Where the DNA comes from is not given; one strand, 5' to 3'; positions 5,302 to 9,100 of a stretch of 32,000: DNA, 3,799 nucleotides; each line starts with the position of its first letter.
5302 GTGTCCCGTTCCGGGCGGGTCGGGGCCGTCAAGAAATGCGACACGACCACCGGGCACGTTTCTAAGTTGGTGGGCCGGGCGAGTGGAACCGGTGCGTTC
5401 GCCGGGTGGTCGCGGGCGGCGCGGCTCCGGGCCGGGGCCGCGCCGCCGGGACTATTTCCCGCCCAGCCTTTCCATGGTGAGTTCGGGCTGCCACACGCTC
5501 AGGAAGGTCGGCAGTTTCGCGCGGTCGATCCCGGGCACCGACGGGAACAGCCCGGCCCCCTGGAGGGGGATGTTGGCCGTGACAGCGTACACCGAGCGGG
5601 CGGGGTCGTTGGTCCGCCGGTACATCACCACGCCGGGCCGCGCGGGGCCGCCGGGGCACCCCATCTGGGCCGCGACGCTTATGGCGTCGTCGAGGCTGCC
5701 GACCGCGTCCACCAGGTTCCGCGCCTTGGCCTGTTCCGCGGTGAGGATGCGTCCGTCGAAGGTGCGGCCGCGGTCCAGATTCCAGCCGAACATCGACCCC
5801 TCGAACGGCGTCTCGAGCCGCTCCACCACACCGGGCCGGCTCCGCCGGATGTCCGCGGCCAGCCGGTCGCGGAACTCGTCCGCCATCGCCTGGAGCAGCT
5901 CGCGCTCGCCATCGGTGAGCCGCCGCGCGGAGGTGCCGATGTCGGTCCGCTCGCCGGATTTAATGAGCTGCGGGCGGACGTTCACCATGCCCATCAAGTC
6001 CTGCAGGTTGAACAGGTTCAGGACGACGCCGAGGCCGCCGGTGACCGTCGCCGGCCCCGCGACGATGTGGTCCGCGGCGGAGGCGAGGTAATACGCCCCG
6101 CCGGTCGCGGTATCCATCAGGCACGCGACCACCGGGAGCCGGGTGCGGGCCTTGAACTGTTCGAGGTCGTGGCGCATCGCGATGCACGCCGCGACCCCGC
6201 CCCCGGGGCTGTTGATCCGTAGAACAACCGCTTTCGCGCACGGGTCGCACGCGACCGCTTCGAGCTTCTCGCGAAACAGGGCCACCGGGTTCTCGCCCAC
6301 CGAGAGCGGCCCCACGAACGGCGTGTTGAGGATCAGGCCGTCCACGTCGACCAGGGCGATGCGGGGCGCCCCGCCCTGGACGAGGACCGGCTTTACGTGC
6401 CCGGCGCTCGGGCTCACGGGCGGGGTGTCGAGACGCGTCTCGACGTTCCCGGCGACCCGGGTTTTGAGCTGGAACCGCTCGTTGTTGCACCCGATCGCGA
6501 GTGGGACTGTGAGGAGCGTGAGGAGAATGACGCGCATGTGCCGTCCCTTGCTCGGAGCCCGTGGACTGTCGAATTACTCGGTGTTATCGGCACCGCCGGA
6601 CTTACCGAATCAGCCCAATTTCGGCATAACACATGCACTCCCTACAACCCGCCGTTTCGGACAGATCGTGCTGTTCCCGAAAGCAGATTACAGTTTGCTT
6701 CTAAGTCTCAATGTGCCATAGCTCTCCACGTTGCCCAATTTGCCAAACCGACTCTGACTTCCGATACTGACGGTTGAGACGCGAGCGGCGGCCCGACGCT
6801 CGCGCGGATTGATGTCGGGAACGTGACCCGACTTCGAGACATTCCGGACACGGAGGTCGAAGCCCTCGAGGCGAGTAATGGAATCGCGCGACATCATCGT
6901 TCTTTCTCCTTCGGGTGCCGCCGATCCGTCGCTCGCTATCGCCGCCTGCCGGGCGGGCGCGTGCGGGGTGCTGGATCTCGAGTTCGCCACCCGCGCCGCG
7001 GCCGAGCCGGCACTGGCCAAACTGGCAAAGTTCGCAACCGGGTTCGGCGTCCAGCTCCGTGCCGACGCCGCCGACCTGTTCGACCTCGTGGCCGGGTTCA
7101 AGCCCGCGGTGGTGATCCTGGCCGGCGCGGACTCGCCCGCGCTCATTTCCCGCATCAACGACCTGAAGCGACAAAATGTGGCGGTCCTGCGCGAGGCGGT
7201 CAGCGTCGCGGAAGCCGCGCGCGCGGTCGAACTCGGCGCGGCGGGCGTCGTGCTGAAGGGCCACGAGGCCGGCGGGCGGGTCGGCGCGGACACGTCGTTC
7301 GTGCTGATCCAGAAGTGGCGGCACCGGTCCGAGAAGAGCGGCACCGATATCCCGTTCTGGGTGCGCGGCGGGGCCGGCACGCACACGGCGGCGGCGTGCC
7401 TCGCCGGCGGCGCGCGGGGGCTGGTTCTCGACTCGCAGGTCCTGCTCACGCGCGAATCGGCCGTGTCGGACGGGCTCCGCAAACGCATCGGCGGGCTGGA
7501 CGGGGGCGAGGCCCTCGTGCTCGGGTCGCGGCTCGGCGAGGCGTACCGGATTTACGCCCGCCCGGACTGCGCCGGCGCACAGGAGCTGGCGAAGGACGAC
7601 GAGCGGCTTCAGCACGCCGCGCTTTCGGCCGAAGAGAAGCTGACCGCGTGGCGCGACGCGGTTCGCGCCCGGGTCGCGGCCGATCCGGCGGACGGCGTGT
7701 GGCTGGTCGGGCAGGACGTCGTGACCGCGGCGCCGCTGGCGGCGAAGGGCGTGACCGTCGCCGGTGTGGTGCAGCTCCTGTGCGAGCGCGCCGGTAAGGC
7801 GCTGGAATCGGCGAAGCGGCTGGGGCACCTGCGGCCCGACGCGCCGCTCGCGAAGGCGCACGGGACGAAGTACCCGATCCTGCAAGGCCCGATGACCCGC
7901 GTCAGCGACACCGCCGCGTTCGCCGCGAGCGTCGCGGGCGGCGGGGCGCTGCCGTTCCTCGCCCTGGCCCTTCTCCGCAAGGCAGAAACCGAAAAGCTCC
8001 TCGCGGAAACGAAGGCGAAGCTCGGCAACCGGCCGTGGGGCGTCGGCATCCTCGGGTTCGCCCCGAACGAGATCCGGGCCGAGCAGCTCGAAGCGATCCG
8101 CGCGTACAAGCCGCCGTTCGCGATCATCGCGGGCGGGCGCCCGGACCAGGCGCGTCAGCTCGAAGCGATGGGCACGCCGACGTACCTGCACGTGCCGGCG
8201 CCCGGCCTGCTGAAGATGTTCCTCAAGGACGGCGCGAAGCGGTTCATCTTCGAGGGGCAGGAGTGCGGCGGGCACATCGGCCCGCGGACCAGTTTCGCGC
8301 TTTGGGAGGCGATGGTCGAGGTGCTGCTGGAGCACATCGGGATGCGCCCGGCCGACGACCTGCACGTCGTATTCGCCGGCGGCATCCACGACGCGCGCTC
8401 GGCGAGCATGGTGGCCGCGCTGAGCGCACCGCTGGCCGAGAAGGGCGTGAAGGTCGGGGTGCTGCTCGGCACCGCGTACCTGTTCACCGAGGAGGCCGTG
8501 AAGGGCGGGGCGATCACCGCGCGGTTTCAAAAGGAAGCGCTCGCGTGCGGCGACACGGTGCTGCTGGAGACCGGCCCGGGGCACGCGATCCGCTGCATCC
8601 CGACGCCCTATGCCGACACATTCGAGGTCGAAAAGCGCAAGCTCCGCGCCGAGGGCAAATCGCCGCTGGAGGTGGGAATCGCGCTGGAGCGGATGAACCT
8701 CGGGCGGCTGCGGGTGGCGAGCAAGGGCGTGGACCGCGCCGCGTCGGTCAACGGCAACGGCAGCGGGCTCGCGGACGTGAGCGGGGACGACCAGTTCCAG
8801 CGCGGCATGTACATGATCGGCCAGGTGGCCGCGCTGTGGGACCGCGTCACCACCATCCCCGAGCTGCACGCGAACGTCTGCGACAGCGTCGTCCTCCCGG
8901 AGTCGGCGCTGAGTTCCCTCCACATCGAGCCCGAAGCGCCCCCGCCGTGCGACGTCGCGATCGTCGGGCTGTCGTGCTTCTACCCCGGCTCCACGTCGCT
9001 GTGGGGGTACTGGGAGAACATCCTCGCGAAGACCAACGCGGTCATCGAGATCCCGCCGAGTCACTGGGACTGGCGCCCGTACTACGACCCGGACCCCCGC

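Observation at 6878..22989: Non-canonical PUFA-synthase-like / secondary-lipid type I PKS-FAS locus with an adjacent DevCA-like exporter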

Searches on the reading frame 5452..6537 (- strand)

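Call 14: search_protein_families(library=pfam, proteins=[window:5452-6537:-], max_evalue=0.001)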
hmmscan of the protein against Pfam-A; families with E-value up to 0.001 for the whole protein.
window:5452-6537:- (361 aa): 2 families
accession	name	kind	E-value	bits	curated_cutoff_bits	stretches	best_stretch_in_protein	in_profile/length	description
PF01343.23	Peptidase_S49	-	7e-28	98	24.9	1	132-235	5-108/154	Peptidase family S49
PF25145.1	NfeD1b_N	-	4.2e-05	23.7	40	1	94-169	24-95/189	NfeD1b, N-terminal domain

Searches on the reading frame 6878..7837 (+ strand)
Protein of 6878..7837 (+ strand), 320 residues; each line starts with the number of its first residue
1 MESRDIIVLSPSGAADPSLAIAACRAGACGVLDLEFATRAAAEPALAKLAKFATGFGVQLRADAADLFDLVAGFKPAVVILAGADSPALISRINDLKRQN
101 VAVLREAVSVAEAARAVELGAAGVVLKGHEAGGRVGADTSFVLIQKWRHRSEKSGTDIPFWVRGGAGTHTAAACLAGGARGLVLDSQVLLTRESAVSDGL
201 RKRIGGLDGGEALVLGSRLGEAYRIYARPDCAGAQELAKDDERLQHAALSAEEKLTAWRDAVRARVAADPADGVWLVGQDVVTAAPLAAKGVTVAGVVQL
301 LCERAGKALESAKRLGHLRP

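Call 19: search_protein_families(library=pfam, proteins=[window:6878-7837:+], max_evalue=10)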
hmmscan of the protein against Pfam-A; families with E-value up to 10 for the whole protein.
window:6878-7837:+ (320 aa): 1 family
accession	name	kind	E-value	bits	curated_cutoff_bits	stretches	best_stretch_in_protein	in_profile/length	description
PF03060.21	NMO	-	3.6e-09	36.9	28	1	73-224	111-261/331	Nitronate monooxygenase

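Call 50: search_solved_structures(query=window:6878-7807:+, max_evalue=1, show_alignments=2)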
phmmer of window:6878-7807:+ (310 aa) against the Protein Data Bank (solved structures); distinct sequences matched with E-value up to 1: 12.
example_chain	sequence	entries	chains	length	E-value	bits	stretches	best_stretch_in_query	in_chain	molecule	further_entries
5gvh_A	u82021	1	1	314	1.7e-12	50.4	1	11-280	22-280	Enoyl-[acyl-carrier-protein] reductase [FMN]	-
3bo9_A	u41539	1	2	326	1.9e-12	50.2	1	11-280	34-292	Putative nitroalkan dioxygenase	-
5gvj_A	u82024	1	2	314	4.7e-12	49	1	11-279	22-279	Enoyl-[acyl-carrier-protein] reductase [FMN]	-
7l00_A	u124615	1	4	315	1.7e-10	43.8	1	14-244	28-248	Enoyl-Acyl Carrier Protein Reductase FabK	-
2z6i_A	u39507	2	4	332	2.5e-07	33.5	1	14-278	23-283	Trans-2-enoyl-ACP reductase II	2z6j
9pl0_A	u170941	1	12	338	6.8e-07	32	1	54-227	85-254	Enoyl-[acyl-carrier-protein] reductase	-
6e2a_A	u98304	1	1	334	0.014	17.8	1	78-209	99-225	Nitronate monooxygenase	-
2gjl_A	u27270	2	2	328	0.017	17.6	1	78-209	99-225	hypothetical protein PA1024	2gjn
5zhz_A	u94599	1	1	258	0.031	16.7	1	87-171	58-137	Probable endonuclease 4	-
8xi2_P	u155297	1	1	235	0.043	16.3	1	91-148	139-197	Cwf15/Cwc15 cell cycle control protein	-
3eod_A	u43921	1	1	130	0.24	13.8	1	55-128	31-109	Protein hnr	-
7l9c_A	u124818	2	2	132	0.26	13.7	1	55-128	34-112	Regulator of RpoS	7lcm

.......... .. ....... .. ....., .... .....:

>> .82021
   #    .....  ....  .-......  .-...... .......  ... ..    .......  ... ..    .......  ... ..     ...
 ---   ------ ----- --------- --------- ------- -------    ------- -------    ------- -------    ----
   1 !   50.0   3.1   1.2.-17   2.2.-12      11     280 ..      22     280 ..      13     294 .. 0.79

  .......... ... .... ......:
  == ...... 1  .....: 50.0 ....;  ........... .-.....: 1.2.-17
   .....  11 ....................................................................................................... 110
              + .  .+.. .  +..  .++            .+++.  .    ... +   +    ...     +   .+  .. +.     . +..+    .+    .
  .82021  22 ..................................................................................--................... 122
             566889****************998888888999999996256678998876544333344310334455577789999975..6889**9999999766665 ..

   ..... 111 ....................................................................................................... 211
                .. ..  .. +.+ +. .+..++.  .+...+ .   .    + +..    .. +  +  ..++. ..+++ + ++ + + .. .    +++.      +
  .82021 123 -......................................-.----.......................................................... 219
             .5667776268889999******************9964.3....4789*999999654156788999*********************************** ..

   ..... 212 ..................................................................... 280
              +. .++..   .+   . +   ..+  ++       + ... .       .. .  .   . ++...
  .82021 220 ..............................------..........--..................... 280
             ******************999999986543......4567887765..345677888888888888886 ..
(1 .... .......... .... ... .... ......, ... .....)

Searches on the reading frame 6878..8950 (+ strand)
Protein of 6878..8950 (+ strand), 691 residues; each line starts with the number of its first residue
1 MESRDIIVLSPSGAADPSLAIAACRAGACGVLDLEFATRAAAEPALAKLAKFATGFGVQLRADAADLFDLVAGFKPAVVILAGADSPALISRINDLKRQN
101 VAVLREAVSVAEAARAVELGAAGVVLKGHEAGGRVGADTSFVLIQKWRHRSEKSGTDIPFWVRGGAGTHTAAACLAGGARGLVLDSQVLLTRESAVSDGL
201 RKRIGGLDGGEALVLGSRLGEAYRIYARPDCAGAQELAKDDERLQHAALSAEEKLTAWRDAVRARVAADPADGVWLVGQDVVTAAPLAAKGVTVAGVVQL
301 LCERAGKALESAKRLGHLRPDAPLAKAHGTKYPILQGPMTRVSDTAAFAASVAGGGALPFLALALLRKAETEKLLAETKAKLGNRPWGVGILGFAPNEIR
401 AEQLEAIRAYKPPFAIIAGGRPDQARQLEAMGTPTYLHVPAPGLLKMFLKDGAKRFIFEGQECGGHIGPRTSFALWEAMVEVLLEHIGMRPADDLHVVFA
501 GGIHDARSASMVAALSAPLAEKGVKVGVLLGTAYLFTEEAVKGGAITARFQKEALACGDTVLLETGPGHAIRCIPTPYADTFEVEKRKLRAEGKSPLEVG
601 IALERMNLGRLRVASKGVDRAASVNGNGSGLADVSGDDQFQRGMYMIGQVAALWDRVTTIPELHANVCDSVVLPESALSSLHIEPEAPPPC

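Call 18: search_solved_structures(query=window:6878-8950:+, max_evalue=0.01)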
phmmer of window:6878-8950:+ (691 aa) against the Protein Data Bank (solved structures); distinct sequences matched with E-value up to 0.01: 7.
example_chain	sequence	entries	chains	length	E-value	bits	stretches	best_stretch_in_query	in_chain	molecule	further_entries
3bo9_A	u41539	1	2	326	6.1e-15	58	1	331-631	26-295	Putative nitroalkan dioxygenase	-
5gvh_A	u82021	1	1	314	6.8e-15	57.9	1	331-633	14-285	Enoyl-[acyl-carrier-protein] reductase [FMN]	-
5gvj_A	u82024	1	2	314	2.6e-14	55.9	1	331-632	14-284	Enoyl-[acyl-carrier-protein] reductase [FMN]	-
7l00_A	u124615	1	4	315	4.5e-14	55.1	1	325-614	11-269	Enoyl-Acyl Carrier Protein Reductase FabK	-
9pl0_A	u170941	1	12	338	4.3e-10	42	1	323-627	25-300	Enoyl-[acyl-carrier-protein] reductase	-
2z6i_A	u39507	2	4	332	5.7e-09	38.3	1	331-632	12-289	Trans-2-enoyl-ACP reductase II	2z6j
5lsm_A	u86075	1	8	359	1.6e-05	26.9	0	402-542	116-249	FMN-dependent nitronate monooxygenase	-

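Call 60: find_homologous_proteins(query=window:6878-8950:+, max_evalue=1e-10)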
Query window:6878-8950:+ (691 aa): 623 proteins with E <= 1e-10 among 8000 candidates; the best 120 are listed.
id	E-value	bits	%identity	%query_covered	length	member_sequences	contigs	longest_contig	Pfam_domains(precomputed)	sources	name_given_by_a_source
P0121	0.0e+0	1166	78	100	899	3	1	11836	PF00109.33,PF03060.22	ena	-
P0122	0.0e+0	1015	69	100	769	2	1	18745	PF00109.33,PF03060.22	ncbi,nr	ncbi:MAG TPA: nitronate monooxygenase, partial [Urbifossiella sp.]|nr:nitronate monooxygenase [Urbif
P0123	0.0e+0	1013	70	97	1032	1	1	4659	PF00109.33,PF03060.22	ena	-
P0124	0.0e+0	1012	69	99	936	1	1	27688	PF00109.33,PF03060.22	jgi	jgi:NAD(P)H-dependent flavin oxidoreductase YrpB (nitropropane dioxygenase family)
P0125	3.1e-295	999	73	92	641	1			PF03060.22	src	-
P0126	3.7e-289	979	66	100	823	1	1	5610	PF00109.33,PF03060.22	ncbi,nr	ncbi:MAG TPA: nitronate monooxygenase, partial [Gemmata sp.]|nr:nitronate monooxygenase [Gemmata sp.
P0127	4.2e-277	939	69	98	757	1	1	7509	PF03060.22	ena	-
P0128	1.1e-272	925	76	83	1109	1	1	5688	PF00679.31,PF03060.22,PF06421.18,PF00009.34,PF03144.32,PF22042.3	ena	-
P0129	1.7e-261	888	72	85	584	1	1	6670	PF03060.22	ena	-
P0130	2.6e-233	795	58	96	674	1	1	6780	PF03060.22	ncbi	ncbi:MAG TPA: nitronate monooxygenase, partial [Gemmataceae bacterium]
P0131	1.6e-231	789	57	100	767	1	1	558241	PF00109.33,PF03060.22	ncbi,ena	-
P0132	5.0e-226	770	57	97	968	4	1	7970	PF00109.33,PF03060.22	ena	-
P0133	7.3e-222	757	53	100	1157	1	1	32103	PF00109.33,PF03060.22,PF02801.29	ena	-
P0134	5.2e-216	737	83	60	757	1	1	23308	PF00109.33,PF03060.22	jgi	jgi:NAD(P)H-dependent flavin oxidoreductase YrpB (nitropropane dioxygenase family)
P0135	2.7e-214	732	55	100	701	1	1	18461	PF03060.22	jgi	jgi:NAD(P)H-dependent flavin oxidoreductase YrpB (nitropropane dioxygenase family)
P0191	5.7e-177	608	52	96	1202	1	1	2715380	PF00109.33,PF03060.22,PF00108.30,PF02801.29,PF16197.12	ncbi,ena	-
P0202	2.0e-173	597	49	95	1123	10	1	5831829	PF00109.33,PF03060.22,PF02801.29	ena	-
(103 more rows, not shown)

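Call 64: find_encoding_contigs(protein=P0191, flank=10000, max_places=1)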
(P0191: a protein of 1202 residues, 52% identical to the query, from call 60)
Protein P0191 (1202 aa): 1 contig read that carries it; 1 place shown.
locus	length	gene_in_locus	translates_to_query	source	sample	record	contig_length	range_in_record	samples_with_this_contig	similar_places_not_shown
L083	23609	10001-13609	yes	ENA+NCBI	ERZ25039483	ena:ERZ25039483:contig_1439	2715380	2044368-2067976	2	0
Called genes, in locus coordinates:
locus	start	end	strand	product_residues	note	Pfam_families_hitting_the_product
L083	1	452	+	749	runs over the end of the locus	PF01839:FG-GAP (faint), PF13517:FG-GAP_3, PF07593:UnbV_ASPIC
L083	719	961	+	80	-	PF01084:Ribosomal_S18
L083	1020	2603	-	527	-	-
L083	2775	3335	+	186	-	-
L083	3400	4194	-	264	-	-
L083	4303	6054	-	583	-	PF00437:T2SSE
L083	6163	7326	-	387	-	PF00437:T2SSE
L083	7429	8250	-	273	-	PF00977:His_biosynth, PF03060:NMO (faint), PF02581:TMP-TENI (faint)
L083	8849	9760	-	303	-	-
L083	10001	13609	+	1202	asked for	PF03060:NMO, PF00108:Thiolase_N (faint), PF00109:ketoacyl-synt, PF02801:Ketoacyl-synt_C, PF16197:KAsynt_C_assoc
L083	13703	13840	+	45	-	-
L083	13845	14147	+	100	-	PF00698:Acyl_transf_1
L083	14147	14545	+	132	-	PF00698:Acyl_transf_1 (weak)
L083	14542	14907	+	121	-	-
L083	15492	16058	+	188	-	-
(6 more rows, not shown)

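Call 65: find_encoding_contigs(protein=P0202, flank=10000, max_places=1)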
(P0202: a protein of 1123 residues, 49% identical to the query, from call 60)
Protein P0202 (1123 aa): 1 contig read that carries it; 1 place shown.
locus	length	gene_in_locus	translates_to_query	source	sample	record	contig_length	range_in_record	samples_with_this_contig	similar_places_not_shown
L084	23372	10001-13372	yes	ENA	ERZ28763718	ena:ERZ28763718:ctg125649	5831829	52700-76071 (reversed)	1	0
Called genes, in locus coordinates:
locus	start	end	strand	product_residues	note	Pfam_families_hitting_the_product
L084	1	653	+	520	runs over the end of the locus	PF00117:GATase, PF07722:Peptidase_C26 (weak), PF02540:NAD_synthase (weak), PF00958:GMP_synt_C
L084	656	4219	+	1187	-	PF02811:PHP, PF07733:DNA_pol3_alpha, PF17657:DNA_pol3_finger, PF14579:HHH_6, PF01336:tRNA_anti-codon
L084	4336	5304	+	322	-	PF01039:Carboxyl_trans, PF03255:ACCA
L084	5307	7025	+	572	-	PF01368:DHH, PF02272:DHHA1, PF17768:RecJ_OB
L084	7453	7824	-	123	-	PF01610:DDE_Tnp_ISL3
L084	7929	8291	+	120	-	-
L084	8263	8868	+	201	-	PF13358:DDE_3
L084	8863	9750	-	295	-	PF14690:Zn_ribbon_ISL3, PF13542:HTH_Tnp_ISL3 (weak), PF01610:DDE_Tnp_ISL3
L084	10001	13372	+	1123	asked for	PF03060:NMO, PF00109:ketoacyl-synt, PF02801:Ketoacyl-synt_C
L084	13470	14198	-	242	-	PF12698:ABC2_membrane_3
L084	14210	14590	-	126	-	-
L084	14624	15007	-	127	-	PF00005:ABC_tran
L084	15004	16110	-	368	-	PF25917:BSH_RND, PF25973:BSH_CzcB (faint), PF26077:BSH_Fcp1 (faint)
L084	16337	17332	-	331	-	PF00106:adh_short (weak), PF08659:KR, PF13561:adh_short_C2 (weak), PF00550:PP-binding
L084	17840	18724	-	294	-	PF08240:ADH_N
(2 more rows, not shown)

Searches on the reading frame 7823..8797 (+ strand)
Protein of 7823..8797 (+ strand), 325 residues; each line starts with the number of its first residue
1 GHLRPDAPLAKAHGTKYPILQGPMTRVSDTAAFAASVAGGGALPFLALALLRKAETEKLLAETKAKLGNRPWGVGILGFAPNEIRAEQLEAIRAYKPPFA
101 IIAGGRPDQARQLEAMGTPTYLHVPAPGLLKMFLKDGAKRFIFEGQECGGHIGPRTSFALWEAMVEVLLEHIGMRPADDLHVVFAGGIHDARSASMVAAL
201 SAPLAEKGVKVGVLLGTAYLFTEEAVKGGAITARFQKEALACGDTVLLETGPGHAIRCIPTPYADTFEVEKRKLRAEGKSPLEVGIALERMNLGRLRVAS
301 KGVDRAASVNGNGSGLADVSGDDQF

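Call 49: search_solved_structures(query=window:7823-8797:+, max_evalue=0.00001, show_alignments=3)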
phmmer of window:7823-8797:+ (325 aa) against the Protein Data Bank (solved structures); distinct sequences matched with E-value up to 0.00001: 10.
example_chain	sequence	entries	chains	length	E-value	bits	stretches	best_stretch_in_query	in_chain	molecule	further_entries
3bo9_A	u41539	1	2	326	8.1e-15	58.4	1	16-318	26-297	Putative nitroalkan dioxygenase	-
5gvh_A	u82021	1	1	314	8.1e-15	58.4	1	16-318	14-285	Enoyl-[acyl-carrier-protein] reductase [FMN]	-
5gvj_A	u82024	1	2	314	1.1e-14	58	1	16-317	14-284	Enoyl-[acyl-carrier-protein] reductase [FMN]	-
7l00_A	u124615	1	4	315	4e-14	56.1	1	10-299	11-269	Enoyl-Acyl Carrier Protein Reductase FabK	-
9pl0_A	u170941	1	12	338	7.3e-10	42.1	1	9-311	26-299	Enoyl-[acyl-carrier-protein] reductase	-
2z6i_A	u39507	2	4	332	2.9e-09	40.1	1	16-315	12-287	Trans-2-enoyl-ACP reductase II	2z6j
5lsm_A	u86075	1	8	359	1.4e-06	31.3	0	87-227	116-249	FMN-dependent nitronate monooxygenase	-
4qis_A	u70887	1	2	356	4.6e-06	29.6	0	12-110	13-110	Nitronate monooxygenase family protein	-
4q4k_A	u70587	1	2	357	5.1e-06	29.5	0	13-110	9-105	Nitronate Monooxygenase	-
4iql_A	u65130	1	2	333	6.7e-06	29.1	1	12-274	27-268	Enoyl-(Acyl-carrier-protein) reductase II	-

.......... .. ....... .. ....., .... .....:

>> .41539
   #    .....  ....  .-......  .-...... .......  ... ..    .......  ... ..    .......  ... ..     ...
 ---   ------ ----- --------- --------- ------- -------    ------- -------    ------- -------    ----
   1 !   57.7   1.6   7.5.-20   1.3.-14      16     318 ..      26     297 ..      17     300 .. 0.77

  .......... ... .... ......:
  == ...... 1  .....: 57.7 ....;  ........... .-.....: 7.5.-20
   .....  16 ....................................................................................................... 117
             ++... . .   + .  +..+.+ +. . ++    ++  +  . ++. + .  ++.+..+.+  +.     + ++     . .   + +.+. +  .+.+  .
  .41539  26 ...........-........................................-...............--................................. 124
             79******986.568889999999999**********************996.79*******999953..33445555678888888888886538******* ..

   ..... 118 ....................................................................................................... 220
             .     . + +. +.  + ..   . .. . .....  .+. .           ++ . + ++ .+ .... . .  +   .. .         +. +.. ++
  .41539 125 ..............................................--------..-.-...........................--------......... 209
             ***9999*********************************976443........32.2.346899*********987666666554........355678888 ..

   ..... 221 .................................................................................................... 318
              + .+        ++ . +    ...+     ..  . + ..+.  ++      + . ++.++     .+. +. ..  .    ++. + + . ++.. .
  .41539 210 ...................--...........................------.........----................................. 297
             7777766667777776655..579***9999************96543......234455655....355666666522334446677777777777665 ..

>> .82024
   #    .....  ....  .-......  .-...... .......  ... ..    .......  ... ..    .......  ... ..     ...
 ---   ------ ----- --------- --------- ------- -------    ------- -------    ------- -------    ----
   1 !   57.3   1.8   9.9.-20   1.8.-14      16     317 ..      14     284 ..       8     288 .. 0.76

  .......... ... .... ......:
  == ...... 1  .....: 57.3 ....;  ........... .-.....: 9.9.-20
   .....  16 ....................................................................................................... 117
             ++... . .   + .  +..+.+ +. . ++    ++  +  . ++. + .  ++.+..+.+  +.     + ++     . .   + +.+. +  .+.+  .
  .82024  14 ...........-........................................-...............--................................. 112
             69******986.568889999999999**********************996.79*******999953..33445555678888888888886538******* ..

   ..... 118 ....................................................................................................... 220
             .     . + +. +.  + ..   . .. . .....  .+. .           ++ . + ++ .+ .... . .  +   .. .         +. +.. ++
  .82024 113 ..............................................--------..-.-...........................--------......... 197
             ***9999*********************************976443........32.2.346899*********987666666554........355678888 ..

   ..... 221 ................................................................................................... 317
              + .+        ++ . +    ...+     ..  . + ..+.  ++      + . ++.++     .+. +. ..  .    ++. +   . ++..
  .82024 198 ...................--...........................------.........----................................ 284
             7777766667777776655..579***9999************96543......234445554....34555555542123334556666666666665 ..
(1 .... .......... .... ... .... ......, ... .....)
